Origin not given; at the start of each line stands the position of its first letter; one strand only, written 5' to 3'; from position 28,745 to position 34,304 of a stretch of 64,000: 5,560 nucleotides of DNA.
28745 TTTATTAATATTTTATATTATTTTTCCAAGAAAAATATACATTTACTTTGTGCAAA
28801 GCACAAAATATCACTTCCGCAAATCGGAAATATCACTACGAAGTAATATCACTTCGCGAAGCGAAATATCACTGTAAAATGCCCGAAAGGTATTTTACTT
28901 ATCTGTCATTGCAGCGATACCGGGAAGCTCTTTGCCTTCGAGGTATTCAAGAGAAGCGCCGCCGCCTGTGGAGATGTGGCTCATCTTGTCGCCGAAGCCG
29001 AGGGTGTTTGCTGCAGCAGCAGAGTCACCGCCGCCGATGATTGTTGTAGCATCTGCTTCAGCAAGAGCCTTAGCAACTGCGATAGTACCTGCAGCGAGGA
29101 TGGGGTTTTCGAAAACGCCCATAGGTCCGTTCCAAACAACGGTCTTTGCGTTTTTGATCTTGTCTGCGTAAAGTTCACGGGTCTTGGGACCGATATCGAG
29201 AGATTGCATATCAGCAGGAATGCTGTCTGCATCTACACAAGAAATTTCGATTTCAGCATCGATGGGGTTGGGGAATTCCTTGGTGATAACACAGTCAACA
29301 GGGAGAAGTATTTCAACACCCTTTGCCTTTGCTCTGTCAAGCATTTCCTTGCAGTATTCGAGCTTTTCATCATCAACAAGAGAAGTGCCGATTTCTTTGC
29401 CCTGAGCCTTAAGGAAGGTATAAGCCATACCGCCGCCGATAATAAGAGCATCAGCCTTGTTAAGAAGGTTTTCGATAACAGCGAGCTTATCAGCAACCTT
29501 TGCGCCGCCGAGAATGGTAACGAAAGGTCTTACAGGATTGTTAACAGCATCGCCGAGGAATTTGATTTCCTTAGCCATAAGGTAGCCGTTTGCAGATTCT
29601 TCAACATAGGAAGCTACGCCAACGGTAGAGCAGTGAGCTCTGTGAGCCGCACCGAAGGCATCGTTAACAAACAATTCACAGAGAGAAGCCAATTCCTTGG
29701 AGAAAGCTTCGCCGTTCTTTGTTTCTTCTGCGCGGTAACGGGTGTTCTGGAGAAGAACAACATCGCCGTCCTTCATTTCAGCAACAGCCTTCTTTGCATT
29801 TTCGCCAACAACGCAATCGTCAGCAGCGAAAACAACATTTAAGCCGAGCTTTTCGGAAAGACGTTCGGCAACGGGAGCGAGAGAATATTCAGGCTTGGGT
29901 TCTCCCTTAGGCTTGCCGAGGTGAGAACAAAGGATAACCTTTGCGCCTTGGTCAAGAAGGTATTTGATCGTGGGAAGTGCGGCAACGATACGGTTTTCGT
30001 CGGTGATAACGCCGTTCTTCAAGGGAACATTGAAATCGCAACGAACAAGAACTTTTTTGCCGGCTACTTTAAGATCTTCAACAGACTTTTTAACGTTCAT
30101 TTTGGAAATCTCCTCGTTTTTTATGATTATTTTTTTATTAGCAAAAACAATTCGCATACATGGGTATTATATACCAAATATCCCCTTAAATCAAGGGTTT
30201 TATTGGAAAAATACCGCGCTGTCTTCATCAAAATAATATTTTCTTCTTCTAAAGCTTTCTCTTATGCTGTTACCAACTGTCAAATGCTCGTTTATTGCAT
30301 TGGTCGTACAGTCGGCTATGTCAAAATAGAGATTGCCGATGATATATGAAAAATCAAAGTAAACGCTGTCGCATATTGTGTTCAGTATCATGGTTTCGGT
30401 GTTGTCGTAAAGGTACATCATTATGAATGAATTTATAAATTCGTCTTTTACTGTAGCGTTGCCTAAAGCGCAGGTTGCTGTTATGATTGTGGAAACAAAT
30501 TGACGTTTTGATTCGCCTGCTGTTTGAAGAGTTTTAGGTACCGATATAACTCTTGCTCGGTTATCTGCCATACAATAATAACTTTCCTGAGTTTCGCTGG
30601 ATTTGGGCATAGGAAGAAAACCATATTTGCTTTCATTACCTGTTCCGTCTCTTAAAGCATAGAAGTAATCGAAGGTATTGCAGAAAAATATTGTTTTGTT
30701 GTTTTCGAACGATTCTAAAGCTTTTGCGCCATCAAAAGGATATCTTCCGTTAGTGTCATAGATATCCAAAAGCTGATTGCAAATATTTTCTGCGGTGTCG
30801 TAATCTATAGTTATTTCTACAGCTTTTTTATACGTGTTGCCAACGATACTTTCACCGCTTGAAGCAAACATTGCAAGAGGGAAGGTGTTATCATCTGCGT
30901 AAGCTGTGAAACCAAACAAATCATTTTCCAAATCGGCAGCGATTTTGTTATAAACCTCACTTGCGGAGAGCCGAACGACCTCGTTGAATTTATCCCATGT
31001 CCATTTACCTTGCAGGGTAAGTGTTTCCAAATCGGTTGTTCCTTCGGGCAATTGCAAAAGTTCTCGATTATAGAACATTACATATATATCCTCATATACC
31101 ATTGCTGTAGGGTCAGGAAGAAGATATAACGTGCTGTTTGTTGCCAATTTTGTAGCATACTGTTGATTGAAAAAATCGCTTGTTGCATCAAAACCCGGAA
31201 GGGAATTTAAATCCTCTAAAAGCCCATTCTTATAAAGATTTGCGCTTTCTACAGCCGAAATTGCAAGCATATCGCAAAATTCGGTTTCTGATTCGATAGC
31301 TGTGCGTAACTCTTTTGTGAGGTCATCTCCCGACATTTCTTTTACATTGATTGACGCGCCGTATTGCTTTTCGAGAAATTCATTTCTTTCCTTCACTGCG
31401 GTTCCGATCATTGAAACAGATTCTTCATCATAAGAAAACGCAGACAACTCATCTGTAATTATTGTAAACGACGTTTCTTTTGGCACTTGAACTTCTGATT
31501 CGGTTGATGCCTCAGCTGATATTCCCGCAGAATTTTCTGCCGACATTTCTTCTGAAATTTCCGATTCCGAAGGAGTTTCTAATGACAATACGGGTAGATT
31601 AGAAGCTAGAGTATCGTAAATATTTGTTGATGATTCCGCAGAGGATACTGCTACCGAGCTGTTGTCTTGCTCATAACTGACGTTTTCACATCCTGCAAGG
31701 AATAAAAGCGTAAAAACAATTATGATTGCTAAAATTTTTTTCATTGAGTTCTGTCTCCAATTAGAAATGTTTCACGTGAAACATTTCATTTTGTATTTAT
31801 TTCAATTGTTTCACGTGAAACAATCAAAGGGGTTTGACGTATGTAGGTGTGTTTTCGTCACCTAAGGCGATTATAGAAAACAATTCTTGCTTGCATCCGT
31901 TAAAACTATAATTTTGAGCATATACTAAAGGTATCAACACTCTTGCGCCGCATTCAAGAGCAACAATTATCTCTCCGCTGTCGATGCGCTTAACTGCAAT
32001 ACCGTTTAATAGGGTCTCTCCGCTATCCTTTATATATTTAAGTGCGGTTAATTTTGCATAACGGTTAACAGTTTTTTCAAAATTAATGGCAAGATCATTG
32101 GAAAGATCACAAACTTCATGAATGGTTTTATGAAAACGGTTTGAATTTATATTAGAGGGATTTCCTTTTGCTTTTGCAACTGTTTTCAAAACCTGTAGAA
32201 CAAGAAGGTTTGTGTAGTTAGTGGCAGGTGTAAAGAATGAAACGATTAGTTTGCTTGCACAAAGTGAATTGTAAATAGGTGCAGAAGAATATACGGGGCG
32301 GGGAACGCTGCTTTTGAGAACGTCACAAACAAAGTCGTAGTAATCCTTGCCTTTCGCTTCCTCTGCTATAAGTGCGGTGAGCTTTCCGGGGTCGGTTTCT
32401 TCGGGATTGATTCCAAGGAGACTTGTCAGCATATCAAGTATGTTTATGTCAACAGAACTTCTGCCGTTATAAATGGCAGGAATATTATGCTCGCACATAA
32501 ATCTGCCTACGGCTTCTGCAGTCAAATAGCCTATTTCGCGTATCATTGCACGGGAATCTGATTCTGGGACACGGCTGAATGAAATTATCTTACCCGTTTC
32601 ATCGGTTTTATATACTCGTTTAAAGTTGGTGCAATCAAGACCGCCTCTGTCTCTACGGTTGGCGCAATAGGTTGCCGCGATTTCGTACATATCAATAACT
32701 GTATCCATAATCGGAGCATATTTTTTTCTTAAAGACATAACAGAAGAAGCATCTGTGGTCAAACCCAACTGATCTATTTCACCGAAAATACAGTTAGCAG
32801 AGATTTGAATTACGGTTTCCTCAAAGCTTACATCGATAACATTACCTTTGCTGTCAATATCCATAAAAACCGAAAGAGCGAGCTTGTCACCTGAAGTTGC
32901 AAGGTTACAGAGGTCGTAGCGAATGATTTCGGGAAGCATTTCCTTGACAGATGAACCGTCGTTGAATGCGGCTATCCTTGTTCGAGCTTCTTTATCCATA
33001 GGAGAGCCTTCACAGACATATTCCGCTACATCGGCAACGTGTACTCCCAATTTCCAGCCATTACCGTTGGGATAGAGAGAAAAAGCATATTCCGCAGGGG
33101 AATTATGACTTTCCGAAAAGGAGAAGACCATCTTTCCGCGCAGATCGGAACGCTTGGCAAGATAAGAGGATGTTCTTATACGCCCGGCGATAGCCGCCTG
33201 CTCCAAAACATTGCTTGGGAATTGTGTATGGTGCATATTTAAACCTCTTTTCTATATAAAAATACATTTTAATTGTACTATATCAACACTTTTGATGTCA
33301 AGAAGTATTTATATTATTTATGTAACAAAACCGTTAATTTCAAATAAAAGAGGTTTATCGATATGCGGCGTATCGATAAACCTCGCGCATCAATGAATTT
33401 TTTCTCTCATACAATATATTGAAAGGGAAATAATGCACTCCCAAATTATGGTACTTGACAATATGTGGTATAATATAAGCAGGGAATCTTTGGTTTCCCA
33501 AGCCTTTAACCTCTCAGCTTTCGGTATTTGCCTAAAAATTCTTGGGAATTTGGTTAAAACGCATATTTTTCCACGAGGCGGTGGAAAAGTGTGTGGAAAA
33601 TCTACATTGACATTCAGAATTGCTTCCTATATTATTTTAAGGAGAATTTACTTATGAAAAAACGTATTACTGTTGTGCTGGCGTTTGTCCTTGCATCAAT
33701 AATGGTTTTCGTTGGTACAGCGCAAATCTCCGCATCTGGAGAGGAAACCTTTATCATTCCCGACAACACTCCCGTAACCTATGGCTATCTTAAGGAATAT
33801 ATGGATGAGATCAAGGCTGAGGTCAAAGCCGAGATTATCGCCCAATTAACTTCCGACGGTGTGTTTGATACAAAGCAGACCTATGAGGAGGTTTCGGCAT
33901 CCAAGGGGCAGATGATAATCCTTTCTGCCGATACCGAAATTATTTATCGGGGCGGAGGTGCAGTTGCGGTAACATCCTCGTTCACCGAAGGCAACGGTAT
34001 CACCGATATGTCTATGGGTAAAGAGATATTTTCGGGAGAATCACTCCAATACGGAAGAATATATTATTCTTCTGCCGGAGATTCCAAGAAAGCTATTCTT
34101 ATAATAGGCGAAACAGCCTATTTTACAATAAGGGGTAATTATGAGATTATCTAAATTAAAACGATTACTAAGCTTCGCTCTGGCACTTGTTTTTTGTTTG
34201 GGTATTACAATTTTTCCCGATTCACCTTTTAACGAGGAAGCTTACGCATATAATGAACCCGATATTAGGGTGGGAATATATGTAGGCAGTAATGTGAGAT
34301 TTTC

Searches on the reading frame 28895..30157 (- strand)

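Call 36: search_protein_families(library=pfam, proteins=[window:28895-30157:-], max_evalue=0.001)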
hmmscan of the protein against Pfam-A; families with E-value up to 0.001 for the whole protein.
window:28895-30157:- (420 aa): 1 family
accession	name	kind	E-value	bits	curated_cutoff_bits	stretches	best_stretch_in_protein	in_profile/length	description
PF00162.24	PGK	-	3.7e-160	533.5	27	1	26-409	1-379/379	Phosphoglycerate kinase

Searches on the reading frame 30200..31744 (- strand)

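Call 36: search_protein_families(library=pfam, proteins=[window:30200-31744:-], max_evalue=0.001)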
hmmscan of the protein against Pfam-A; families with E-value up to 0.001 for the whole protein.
window:30200-31744:- (514 aa): 2 families
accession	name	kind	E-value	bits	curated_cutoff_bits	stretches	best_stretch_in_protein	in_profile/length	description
PF13416.11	SBP_bac_8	-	1.5e-11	45.1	27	1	122-383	5-215/279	Bacterial extracellular solute-binding protein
PF01547.30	SBP_bac_1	-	2.3e-10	41.4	26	1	122-381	16-270/307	Bacterial extracellular solute-binding protein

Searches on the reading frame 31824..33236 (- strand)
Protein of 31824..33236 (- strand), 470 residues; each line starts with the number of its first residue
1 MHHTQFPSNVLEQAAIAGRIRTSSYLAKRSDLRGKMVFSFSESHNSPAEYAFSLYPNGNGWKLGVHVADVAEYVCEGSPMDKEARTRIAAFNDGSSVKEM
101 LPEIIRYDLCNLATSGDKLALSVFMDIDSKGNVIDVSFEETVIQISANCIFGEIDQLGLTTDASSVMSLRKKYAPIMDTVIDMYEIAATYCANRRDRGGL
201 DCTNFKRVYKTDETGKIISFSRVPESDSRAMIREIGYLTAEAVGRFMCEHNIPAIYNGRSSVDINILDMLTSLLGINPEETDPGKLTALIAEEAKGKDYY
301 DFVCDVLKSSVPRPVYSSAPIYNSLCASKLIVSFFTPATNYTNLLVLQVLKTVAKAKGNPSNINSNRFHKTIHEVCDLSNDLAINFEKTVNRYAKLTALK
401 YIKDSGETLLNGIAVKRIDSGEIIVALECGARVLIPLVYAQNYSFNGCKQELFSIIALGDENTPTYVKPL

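Call 12: search_protein_families(library=pfam, proteins=[window:31824-33236:-], max_evalue=0.001)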
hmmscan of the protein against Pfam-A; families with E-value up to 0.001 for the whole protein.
window:31824-33236:- (470 aa): 1 family
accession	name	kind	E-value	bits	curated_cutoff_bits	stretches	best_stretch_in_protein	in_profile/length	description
PF00773.25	RNB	-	3.5e-45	155.1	29.3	1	29-354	1-324/326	RNB domain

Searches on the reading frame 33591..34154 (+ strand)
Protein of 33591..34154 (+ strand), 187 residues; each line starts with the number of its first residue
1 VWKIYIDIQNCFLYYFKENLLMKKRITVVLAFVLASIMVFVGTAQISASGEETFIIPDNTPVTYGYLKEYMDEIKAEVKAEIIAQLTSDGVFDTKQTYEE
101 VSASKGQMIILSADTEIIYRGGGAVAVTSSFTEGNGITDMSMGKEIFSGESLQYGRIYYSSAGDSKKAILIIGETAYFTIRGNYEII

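Call 12: search_protein_families(library=pfam, proteins=[window:33591-34154:+], max_evalue=0.001)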
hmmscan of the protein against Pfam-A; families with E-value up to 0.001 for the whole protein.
window:33591-34154:+ (187 aa): 0 families

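Call 59: search_protein_families(library=pfam, proteins=[window:33591-34154:+], max_evalue=1)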
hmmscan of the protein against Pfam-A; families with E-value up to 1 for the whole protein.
window:33591-34154:+ (187 aa): 2 families
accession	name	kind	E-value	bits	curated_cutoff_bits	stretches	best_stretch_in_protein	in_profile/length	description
PF13309.12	HTH_22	-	0.017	15.6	29.6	1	73-103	19-49/63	HTH domain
PF17195.9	DUF5132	-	0.052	14.1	25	1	69-85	29-45/47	Protein of unknown function (DUF5132)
